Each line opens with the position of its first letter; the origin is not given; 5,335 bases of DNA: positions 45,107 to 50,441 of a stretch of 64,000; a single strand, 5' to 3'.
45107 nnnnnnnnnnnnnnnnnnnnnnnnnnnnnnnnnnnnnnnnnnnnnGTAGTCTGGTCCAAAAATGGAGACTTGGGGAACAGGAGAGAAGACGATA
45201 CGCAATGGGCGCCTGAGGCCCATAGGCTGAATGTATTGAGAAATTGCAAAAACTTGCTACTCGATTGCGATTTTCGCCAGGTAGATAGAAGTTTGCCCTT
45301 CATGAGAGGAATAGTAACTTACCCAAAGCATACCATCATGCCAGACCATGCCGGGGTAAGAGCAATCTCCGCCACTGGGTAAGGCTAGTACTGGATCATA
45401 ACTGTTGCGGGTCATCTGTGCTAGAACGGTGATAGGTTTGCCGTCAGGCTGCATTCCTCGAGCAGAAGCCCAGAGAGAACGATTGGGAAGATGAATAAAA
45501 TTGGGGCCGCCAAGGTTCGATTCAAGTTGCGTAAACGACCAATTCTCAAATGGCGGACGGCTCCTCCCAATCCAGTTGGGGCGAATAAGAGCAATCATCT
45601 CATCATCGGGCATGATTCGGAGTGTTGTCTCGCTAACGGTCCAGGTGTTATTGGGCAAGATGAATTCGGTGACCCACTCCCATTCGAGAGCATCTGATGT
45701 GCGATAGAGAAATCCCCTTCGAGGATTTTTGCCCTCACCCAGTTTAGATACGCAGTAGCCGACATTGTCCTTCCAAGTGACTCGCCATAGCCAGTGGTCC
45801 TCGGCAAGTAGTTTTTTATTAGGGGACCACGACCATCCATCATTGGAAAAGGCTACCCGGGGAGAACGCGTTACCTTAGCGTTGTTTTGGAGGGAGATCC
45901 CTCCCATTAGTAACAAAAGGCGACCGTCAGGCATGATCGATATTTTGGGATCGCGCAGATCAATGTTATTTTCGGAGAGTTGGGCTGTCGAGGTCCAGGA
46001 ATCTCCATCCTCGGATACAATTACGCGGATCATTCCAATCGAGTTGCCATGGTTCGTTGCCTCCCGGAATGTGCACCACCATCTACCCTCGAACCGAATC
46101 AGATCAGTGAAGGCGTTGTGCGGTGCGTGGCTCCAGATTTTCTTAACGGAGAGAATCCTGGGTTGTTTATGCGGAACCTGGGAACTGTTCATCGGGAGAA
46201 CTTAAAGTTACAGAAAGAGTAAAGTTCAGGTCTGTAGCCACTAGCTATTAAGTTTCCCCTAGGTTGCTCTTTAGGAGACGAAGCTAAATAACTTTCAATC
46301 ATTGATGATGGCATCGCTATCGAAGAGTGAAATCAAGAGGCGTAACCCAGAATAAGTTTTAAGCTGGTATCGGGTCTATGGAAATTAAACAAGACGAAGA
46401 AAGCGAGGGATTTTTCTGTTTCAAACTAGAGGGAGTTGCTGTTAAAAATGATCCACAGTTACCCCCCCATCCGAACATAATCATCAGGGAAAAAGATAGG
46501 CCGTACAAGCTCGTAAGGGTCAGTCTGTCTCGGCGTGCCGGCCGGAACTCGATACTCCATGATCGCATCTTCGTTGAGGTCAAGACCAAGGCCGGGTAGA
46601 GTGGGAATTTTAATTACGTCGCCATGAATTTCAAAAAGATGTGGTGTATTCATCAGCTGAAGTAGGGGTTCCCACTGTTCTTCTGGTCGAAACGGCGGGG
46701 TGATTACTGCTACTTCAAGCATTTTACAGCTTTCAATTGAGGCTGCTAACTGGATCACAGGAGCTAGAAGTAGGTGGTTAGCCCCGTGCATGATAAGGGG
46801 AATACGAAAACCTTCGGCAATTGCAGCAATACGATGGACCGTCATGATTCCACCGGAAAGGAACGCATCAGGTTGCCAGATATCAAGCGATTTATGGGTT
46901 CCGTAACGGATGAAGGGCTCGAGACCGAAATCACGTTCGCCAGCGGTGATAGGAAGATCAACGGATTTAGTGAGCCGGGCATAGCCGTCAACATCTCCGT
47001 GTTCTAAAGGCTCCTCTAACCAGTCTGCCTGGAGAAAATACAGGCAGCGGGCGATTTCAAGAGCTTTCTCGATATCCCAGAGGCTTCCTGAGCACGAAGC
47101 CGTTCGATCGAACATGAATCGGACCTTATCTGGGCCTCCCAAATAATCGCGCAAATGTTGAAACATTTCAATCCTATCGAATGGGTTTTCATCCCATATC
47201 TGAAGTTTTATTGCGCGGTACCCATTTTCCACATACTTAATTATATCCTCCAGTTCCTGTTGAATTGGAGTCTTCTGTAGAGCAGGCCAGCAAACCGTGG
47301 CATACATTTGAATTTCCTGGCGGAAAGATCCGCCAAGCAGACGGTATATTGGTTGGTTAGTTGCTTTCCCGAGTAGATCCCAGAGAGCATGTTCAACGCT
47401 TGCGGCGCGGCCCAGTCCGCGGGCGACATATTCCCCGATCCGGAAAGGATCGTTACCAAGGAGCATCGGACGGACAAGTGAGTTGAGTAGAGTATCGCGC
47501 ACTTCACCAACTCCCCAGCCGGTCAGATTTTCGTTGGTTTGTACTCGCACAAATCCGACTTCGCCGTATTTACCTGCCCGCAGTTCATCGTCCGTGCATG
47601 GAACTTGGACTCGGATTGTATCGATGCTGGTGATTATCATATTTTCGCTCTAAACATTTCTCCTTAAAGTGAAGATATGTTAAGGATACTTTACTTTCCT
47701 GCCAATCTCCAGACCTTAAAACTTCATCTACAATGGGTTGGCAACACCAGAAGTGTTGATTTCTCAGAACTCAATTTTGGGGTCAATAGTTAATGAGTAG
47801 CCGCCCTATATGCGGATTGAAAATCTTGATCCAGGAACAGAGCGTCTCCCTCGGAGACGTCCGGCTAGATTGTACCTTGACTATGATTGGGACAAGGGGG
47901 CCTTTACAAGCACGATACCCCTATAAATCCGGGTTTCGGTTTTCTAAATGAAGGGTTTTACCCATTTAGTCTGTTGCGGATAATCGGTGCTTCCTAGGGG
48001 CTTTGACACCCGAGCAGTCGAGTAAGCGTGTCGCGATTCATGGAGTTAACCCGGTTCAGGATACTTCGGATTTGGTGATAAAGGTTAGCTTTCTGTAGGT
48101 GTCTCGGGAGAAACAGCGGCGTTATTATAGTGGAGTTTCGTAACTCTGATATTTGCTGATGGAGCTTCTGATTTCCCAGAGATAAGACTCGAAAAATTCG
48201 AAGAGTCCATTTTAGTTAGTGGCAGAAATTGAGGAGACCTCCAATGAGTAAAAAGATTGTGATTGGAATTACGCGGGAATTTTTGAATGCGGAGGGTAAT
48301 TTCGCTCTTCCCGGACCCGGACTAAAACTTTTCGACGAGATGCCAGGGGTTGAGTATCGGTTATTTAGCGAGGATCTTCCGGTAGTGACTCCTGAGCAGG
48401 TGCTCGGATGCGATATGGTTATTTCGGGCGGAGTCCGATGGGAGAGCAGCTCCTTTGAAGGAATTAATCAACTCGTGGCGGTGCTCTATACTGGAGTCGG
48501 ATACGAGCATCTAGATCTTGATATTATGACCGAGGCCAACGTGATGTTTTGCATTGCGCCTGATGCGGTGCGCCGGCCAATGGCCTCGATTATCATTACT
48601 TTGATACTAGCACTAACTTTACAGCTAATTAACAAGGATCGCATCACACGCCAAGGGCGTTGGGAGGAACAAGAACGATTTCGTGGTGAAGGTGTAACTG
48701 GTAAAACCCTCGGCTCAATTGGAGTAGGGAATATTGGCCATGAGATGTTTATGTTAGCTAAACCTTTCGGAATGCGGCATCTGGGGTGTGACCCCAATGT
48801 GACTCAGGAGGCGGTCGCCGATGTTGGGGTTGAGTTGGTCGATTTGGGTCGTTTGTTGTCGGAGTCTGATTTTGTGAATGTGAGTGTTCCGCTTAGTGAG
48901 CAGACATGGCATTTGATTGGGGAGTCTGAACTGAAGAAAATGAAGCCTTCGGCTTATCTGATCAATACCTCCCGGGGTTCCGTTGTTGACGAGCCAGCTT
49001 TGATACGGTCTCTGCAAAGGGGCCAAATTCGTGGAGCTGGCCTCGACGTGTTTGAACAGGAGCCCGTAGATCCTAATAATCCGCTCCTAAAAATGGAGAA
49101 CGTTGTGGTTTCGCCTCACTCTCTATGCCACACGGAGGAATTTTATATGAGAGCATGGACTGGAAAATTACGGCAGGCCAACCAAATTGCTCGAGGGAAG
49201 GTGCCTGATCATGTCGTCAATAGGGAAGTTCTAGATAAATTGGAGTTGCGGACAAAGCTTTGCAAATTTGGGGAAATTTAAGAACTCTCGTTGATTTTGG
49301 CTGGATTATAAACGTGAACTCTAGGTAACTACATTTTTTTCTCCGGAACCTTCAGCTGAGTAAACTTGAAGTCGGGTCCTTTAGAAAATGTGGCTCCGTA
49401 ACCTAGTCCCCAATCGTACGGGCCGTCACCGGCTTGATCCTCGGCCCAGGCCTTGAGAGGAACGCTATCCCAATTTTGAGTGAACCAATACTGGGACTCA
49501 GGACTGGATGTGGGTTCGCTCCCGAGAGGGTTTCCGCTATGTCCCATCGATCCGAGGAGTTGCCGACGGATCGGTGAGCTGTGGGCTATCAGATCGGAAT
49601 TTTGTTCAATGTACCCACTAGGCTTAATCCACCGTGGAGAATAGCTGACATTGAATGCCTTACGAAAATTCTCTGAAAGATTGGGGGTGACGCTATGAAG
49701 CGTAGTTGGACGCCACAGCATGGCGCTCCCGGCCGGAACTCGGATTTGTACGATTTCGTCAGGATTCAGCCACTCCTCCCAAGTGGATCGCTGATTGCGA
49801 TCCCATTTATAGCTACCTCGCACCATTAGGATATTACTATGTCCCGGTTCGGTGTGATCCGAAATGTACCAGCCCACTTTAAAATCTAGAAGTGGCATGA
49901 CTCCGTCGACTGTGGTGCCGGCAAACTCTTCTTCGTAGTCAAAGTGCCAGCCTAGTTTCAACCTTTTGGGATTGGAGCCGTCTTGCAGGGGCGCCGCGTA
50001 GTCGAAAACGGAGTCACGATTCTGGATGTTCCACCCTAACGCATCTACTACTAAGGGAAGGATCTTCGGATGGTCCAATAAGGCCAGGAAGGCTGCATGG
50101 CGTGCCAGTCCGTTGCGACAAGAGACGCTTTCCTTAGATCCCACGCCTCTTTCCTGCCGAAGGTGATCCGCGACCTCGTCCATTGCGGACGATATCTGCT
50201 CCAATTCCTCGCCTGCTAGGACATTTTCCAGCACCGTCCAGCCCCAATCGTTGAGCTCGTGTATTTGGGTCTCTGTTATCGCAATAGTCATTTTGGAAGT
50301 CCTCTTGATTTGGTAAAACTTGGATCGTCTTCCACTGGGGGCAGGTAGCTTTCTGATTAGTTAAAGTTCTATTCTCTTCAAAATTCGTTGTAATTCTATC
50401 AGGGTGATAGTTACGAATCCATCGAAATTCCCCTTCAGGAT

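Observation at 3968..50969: About 47 kb of apparently cytoplasmic catabolic genes built from four expanded enzyme families, with one transporter and no regulator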

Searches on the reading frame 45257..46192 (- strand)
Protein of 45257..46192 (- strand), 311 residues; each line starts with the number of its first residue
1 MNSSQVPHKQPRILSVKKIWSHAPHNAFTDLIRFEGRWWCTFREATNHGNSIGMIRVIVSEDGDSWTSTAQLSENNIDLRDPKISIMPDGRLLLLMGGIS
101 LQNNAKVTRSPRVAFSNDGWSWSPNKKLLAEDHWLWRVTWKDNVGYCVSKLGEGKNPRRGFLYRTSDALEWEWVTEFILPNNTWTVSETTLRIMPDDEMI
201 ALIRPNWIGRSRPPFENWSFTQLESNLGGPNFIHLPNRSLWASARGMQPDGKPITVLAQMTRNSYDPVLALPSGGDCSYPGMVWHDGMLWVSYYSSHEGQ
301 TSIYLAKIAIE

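Call 7: search_protein_families(library=pfam, proteins=[window:45257-46192:-], max_evalue=0.01)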
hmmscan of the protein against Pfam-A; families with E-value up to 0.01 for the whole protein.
window:45257-46192:- (311 aa): 2 families
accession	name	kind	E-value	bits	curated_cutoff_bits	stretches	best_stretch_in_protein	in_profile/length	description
PF04616.20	Glyco_hydro_43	-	0.0045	16.8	32.2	0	29-126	70-166/288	Glycosyl hydrolases family 43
PF13088.12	BNR_2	-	0.0085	15.9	31.4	0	40-283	5-268/277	BNR repeat-like domain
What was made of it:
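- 45257..46192 (-): g39, doubtful propeller (weak BNR_2/GH43 similarity, no Asp box). Sub-threshold Pfam hits (call 7).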

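Call 65: search_protein_families(library=ncbifam, proteins=[window:45257-46192:-], max_evalue=0.001)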
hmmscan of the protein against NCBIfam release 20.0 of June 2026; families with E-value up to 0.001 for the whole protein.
window:45257-46192:- (311 aa): 0 families

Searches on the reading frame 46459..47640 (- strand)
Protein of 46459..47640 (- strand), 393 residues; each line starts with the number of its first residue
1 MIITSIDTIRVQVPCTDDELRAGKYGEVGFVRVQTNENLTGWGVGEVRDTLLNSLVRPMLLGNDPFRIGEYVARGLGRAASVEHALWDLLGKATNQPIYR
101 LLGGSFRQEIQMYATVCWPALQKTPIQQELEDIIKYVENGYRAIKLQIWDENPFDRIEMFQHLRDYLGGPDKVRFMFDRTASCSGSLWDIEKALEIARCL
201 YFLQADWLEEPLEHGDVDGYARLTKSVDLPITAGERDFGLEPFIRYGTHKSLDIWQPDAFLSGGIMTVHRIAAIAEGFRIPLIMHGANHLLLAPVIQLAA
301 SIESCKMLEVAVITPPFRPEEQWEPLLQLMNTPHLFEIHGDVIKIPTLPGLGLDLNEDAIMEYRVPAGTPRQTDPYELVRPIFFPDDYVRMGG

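Call 7: search_protein_families(library=pfam, proteins=[window:46459-47640:-], max_evalue=0.01)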
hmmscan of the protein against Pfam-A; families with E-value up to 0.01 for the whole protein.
window:46459-47640:- (393 aa): 2 families
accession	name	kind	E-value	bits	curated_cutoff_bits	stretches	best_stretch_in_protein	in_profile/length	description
PF13378.12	MR_MLE_C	-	4.3e-39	134.9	29.4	1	135-359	8-219/219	Enolase C-terminal domain-like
PF02746.21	MR_MLE_N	-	5.7e-07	30.2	22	1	29-103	29-117/117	Mandelate racemase / muconate lactonizing enzyme, N-terminal domain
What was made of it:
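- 46459..47640 (-): g40, enolase-superfamily enzyme. PF13378, E 4e-39 (call 7).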

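Call 25: search_protein_families(library=ncbifam, proteins=[window:46459-47640:-], max_evalue=0.00001)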
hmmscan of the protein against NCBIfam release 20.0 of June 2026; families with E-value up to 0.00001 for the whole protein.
window:46459-47640:- (393 aa): 11 families
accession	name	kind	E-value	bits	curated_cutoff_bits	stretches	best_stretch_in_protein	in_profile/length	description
NF010624.0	PRK14017.1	equivalog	9.1e-35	120.4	311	1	30-363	17-360/382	galactonate dehydratase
NF040790.2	glucon_galact_dh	equivalog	1.9e-33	115.8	750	1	80-371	95-377/390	bifunctional D-gluconate/D-galactonate dehydratase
NF040866.1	AraD_Arch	equivalog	6.9e-33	114.1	650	1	79-365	104-371/372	arabinonate dehydratase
NF047820.1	TalGalacDh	equivalog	3.2e-26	92.1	500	1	80-358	109-359/371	L-talarate/galactarate dehydratase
NF011968.0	PRK15440.1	equivalog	6.2e-25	87.9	393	1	80-362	127-390/395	L-rhamnonate dehydratase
NF043051.1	ManoateDhtManD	equivalog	1.9e-20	73.1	550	1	32-147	21-149/403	D-mannonate dehydratase ManD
TIGR02534.1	mucon_cyclo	subfamily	3.4e-20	72.4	334.95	1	79-364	100-366/368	muconate/chloromuconate family cycloisomerase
NF011654.0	PRK15072.1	subfamily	6.6e-18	64.7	430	1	75-148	79-150/404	D-galactonate dehydratase family protein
NF043002.1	HProlDhtase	equivalog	9.3e-10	37.9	500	1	57-152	73-170/366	cis-3-hydroxy-L-proline dehydratase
TIGR01928.1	menC_lowGC_arch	equivalog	6.9e-07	28.6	200.65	1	63-271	73-267/325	o-succinylbenzoate synthase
NF041118.1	A_G_epim_Thtga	equivalog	2.6e-06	26.8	500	1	80-235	99-241/341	L-Ala-D/L-Glu epimerase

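Call 82: search_solved_structures(query=window:46459-47640:-, max_evalue=1e-15)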
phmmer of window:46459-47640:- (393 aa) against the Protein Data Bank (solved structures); distinct sequences matched with E-value up to 1e-15: 40.
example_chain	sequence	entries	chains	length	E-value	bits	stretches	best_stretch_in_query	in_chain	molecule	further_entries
3bjs_A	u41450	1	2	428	5.2e-34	121.4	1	30-365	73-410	Mandelate racemase/muconate lactonizing enzyme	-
5olc_A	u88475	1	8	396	4.7e-28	101.8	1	68-363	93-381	Galactonate dehydratase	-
4ggb_A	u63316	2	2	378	1.1e-23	87.3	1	73-366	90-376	Putative uncharacterized protein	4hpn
2qq6_A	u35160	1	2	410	2.1e-23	86.5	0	187-368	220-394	Mandelate racemase/muconate lactonizing enzyme-like protein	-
3ssz_A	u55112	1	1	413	1.3e-22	83.9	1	72-287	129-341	Mandelate racemase/muconate lactonizing enzyme, N-terminal domain protein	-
3stp_A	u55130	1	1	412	5.7e-22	81.7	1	72-287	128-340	Galactonate dehydratase, putative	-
3rr1_A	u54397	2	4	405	1.7e-21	80.2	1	30-364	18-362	Putative D-galactonate dehydratase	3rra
4jn7_A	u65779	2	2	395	3.1e-21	79.3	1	33-311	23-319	ENOLASE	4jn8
5xd7_A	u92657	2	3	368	5.9e-21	78.4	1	71-293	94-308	3,6-anhydro-alpha-L-galactonate cycloisomerase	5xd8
3ozm_A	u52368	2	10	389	1e-20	77.6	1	31-304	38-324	Putative mandelate racemase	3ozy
3h12_A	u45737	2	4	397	1.1e-20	77.5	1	31-304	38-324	mandelate racemase | Putative mandelate racemase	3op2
5xd9_A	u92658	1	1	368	5.2e-20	75.3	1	71-292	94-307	3,6-anhydro-alpha-L-galactonate cycloisomerase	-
2i5q_A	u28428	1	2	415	6.3e-20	75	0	189-361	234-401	L-rhamnonate dehydratase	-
2pp0_A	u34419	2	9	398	1.1e-19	74.2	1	80-287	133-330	L-talarate/Galactarate Dehydratase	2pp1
3sqs_A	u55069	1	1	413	1.6e-19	73.7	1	72-287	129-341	mandelate racemase/muconate lactonizing protein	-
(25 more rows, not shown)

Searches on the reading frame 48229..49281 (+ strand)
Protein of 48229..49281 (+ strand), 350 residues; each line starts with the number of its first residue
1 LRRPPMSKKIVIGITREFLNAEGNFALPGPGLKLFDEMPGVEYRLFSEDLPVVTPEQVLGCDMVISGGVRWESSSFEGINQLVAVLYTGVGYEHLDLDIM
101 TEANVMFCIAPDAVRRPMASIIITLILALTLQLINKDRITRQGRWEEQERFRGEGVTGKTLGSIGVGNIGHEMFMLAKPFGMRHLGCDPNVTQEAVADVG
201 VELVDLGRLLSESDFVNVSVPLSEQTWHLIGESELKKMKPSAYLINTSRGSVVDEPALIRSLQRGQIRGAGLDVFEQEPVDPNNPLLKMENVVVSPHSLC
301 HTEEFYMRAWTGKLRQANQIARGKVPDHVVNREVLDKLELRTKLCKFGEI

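Call 8: search_protein_families(library=pfam, proteins=[window:48229-49281:+], max_evalue=0.01)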
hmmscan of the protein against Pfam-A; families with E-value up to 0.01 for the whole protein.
window:48229-49281:+ (350 aa): 2 families
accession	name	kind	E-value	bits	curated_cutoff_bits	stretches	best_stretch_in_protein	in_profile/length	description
PF02826.25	2-Hacid_dh_C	-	2.2e-57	193.7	25.1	1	123-297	1-176/178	D-isomer specific 2-hydroxyacid dehydrogenase, NAD binding domain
PF00389.36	2-Hacid_dh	-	4.7e-07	30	24.6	1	33-331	13-134/134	D-isomer specific 2-hydroxyacid dehydrogenase, catalytic domain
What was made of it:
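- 48229..49281 (+): g41, D-isomer-specific 2-hydroxyacid dehydrogenase. PF02826, E 2e-57 (call 8)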

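Call 25: search_protein_families(library=ncbifam, proteins=[window:48229-49281:+], max_evalue=0.00001)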
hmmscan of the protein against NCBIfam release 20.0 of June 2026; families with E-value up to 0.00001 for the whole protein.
window:48229-49281:+ (350 aa): 21 families
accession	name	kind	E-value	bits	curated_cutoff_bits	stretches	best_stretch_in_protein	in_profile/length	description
NF009714.1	PRK13243.1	equivalog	1.4e-63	215.2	455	1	75-336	61-328/332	glyoxylate reductase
TIGR01327.1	PGDH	equivalog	1.9e-56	192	454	1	77-339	58-319/525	phosphoglycerate dehydrogenase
NF011938.0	PRK15409.1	equivalog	4.2e-49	167.3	492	1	72-335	57-323/324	glyoxylate/hydroxypyruvate reductase GhrB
NF005069.0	PRK06487.1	equivalog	5.8e-45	153.7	448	1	47-302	35-292/320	2-hydroxyacid dehydrogenase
NF008759.0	PRK11790.1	equivalog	3.5e-40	137.9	404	1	74-304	69-300/410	phosphoglycerate dehydrogenase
NF041369.1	Dhydh_Halo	equivalog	6.3e-40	137.3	400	1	90-308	64-282/305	D-2-hydroxyacid dehydrogenase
NF005387.0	PRK06932.1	equivalog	1e-32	113.4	492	1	56-297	40-286/314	2-hydroxyacid dehydrogenase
NF006263.0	PRK08410.1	equivalog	4.1e-32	111.8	389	1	54-297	36-283/311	D-2-hydroxyacid dehydrogenase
NF000492.1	vanH_gen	exception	1.1e-30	106.9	540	1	89-305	74-295/312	D-lactate dehydrogenase VanH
NF001309.0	PRK00257.1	equivalog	2e-30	106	434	1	88-297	65-254/379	4-phosphoerythronate dehydrogenase PdxB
NF005750.0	PRK07574.1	equivalog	1.1e-28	100.4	329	1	79-302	112-338/386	NAD-dependent formate dehydrogenase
NF005027.0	PRK06436.1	equivalog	9.9e-26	90.6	261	1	90-333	58-291/303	2-hydroxyacid dehydrogenase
NF000371.1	vanH_Agroup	exception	5.8e-23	81.6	700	1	102-304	88-299/322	VanH-A/VanH-Pt family D-lactate dehydrogenase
NF000151.1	vanH-Ac1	exception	1.1e-22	80.8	750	1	90-303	111-330/351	D-lactate dehydrogenase VanH-Ac1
NF000128.1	vanH-Sc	exception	1.5e-22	80.2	650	1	89-304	94-314/337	D-lactate dehydrogenase VanH-Sc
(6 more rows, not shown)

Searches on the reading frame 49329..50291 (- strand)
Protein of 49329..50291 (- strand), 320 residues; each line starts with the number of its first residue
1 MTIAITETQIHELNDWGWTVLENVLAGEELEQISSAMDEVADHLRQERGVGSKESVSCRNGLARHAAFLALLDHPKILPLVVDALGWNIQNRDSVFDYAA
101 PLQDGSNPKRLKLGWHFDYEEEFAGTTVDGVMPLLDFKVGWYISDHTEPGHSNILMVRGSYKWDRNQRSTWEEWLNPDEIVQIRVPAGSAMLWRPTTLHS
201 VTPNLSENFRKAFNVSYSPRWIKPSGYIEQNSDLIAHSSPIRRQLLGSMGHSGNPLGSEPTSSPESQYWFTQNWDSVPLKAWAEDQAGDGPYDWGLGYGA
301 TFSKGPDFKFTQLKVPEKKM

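Call 8: search_protein_families(library=pfam, proteins=[window:49329-50291:-], max_evalue=0.01)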
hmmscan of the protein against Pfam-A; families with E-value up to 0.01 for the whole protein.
window:49329-50291:- (320 aa): 1 family
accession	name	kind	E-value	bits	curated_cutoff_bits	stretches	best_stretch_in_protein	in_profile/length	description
PF05721.19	PhyH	-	6.5e-09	36.8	22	1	17-212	5-213/213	Phytanoyl-CoA dioxygenase (PhyH)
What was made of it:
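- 49329..50291 (-): g42, PhyH-type oxygenase. PF05721 (call 8)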

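Call 42: search_protein_families(library=ncbifam, proteins=[window:49329-50291:-], max_evalue=0.001)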
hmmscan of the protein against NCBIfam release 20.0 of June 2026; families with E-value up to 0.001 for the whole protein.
window:49329-50291:- (320 aa): 0 families
